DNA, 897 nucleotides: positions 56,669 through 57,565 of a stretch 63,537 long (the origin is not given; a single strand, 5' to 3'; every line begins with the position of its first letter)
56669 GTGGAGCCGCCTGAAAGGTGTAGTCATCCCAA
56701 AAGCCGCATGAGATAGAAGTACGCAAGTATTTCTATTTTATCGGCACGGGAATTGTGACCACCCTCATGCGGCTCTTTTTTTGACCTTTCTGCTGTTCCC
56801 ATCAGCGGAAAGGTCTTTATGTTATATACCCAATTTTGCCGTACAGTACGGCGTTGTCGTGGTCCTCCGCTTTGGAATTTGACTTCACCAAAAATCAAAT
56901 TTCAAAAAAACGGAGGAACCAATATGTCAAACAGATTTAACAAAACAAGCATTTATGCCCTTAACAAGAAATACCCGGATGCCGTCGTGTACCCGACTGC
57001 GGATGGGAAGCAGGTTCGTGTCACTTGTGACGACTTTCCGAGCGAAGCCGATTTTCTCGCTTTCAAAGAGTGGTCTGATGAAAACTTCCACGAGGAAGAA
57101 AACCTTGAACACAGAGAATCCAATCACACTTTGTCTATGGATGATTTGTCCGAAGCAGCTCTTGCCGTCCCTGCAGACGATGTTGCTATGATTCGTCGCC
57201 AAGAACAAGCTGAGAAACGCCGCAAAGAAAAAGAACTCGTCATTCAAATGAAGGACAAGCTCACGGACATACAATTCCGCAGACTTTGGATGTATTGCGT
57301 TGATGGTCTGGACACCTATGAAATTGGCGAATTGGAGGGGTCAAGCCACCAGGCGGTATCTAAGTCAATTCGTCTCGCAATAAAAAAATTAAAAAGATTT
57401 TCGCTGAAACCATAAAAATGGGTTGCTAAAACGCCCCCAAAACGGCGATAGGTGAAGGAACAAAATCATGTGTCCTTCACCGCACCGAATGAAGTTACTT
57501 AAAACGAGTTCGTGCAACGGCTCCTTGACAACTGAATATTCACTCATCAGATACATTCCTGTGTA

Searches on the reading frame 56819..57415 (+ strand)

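Call 8: search_protein_families(library=pfam, proteins=[window:56819-57415:+], max_evalue=0.01)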
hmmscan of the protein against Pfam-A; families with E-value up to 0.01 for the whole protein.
window:56819-57415:+ (198 aa): 1 family
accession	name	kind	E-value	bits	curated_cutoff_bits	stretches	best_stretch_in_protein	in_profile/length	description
PF08281.18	Sigma70_r4_2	-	0.0031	17.6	25.7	1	140-191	3-54/54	Sigma-70, region 4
